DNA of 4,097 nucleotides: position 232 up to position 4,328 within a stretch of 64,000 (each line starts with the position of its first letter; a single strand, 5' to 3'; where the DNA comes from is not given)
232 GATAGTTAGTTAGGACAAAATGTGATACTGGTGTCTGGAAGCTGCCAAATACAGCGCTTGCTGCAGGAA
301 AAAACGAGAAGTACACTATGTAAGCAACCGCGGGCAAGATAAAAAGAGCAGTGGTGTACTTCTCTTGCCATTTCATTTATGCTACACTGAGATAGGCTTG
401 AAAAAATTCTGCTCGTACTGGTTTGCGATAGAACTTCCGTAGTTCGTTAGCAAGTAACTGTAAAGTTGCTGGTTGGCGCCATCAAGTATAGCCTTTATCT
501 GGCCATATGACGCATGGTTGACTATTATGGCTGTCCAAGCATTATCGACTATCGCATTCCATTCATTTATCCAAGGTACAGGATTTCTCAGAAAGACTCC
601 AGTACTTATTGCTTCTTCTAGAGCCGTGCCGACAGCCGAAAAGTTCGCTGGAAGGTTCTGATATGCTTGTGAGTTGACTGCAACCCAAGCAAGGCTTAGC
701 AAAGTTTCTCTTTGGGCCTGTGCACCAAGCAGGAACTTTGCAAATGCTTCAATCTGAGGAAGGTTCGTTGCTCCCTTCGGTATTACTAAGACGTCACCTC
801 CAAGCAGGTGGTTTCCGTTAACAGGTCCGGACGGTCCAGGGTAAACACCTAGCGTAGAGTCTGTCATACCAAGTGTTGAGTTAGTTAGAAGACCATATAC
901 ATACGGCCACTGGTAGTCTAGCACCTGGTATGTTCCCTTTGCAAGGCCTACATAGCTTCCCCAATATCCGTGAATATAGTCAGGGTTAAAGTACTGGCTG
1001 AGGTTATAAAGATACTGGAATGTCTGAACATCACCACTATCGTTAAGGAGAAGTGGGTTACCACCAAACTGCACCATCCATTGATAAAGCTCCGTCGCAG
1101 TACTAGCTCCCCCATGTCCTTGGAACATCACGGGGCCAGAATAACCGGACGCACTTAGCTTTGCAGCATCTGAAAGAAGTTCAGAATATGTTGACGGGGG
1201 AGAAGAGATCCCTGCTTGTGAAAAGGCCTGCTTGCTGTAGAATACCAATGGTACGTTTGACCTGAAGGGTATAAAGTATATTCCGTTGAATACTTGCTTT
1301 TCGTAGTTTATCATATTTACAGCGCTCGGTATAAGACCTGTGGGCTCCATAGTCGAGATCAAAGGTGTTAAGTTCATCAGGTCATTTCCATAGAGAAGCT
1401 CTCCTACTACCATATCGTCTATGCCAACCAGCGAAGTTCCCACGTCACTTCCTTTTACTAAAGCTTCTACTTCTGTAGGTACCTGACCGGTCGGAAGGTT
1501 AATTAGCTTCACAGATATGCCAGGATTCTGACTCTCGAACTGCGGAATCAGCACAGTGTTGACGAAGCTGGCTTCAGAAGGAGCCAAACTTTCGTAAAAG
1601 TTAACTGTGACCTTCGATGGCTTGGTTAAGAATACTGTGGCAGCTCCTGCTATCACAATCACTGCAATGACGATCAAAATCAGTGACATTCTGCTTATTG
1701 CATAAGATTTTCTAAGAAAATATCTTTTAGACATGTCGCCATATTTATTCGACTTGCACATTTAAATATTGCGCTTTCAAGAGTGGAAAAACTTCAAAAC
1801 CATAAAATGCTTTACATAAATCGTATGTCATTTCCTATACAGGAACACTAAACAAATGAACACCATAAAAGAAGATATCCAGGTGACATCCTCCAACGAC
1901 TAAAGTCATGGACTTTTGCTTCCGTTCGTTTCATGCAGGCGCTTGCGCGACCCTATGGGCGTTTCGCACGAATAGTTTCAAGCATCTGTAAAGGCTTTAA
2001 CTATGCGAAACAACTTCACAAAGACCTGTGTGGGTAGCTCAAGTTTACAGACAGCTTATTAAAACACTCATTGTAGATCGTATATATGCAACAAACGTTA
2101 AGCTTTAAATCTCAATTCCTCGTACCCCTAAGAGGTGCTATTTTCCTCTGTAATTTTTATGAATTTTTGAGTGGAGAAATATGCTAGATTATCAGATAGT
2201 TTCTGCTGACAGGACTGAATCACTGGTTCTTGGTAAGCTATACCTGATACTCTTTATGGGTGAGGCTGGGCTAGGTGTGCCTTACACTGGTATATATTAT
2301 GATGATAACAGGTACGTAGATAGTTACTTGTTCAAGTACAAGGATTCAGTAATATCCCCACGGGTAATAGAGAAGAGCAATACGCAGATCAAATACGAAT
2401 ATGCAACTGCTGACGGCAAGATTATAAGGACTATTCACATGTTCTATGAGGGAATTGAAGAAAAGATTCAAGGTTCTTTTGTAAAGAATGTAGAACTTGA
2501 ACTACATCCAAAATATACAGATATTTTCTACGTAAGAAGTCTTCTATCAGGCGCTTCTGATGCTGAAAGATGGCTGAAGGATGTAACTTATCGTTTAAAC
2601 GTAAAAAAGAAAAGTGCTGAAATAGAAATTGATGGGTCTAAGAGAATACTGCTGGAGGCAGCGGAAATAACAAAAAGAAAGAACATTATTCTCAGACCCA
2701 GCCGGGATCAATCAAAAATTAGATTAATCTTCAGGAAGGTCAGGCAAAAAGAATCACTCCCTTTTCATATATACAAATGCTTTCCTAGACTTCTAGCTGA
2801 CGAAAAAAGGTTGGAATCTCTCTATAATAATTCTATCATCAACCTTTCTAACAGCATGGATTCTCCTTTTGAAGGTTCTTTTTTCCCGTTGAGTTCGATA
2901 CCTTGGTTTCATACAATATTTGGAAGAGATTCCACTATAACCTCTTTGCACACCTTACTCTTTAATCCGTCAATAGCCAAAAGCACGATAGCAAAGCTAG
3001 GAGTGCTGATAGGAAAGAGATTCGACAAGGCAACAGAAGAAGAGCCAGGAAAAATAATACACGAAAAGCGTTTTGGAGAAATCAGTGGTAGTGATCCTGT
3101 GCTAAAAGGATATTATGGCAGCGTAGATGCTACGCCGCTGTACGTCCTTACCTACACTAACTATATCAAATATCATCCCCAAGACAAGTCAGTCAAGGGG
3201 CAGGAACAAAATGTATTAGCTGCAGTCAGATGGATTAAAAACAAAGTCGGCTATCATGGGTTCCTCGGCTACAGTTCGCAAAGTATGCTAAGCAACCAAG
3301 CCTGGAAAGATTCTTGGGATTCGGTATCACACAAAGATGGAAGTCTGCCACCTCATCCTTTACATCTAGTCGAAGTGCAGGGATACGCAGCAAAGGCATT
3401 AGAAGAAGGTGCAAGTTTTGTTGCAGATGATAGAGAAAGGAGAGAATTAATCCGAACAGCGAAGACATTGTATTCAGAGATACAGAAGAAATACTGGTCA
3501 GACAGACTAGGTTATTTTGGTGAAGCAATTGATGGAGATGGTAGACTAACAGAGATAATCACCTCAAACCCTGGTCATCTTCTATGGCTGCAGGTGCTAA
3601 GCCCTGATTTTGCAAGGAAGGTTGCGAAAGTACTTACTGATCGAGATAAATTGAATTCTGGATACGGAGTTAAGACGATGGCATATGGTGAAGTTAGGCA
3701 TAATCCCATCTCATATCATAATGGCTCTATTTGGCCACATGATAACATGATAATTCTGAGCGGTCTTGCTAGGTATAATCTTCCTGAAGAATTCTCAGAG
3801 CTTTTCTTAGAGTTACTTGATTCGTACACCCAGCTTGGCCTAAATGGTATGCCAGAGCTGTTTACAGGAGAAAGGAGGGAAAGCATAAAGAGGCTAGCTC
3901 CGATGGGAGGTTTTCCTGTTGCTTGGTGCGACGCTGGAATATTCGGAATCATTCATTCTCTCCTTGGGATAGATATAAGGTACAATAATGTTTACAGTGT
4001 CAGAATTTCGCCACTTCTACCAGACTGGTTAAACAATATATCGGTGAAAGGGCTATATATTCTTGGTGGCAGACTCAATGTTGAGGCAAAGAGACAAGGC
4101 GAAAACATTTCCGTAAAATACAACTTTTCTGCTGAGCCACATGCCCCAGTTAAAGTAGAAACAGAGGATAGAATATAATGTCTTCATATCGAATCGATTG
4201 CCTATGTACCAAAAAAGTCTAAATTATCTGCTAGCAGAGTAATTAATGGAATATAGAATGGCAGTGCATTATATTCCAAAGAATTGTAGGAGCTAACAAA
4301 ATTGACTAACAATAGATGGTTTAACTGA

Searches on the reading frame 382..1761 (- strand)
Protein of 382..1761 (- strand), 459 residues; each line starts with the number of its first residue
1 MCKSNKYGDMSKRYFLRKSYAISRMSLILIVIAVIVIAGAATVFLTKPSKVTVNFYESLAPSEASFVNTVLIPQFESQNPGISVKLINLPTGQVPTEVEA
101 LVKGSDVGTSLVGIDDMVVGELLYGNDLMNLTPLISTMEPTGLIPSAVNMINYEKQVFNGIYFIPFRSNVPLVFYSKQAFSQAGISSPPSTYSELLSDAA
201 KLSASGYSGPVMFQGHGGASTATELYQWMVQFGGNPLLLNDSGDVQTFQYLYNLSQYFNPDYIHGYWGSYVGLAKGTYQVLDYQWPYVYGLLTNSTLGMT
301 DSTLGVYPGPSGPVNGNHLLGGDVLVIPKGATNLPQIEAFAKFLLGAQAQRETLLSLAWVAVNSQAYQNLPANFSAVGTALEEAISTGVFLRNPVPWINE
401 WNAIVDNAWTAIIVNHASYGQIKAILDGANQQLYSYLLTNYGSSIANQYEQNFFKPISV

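Call 76: search_protein_families(library=pfam, proteins=[window:382-1761:-], max_evalue=0.001)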
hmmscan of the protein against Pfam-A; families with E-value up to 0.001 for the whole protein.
window:382-1761:- (459 aa): 2 families
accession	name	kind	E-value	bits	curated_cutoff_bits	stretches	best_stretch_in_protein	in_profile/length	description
PF01547.30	SBP_bac_1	-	2.4e-23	84.1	26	1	64-350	5-306/307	Bacterial extracellular solute-binding protein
PF13416.11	SBP_bac_8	-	1.2e-14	55.2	27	1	73-368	4-267/279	Bacterial extracellular solute-binding protein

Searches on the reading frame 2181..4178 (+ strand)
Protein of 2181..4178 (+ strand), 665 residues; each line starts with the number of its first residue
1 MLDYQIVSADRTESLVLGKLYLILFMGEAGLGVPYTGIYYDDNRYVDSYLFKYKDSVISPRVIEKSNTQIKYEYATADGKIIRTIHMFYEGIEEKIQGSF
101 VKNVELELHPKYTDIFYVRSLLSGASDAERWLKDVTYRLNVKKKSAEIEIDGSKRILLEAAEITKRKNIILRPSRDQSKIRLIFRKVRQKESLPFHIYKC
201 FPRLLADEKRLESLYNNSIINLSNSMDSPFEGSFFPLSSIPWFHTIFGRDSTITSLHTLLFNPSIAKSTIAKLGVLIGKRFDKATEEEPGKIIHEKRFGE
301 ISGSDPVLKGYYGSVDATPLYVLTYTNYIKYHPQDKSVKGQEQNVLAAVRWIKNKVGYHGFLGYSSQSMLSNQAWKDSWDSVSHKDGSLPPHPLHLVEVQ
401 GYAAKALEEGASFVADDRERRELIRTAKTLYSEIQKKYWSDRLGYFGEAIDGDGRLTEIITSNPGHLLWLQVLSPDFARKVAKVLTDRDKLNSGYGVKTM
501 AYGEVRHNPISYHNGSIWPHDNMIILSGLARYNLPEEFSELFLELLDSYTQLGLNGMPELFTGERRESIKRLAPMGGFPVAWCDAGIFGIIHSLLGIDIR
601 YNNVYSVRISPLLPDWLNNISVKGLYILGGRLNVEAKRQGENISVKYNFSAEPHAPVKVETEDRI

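Call 76: search_protein_families(library=pfam, proteins=[window:2181-4178:+], max_evalue=0.001)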
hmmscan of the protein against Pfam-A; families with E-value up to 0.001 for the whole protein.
window:2181-4178:+ (665 aa): 1 family
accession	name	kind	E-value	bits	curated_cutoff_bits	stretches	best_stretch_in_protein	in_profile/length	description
PF22422.2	MGH1-like_GH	-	3e-13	50.5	27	1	401-560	180-339/356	Mannosylglycerate hydrolase MGH1-like glycoside hydrolase domain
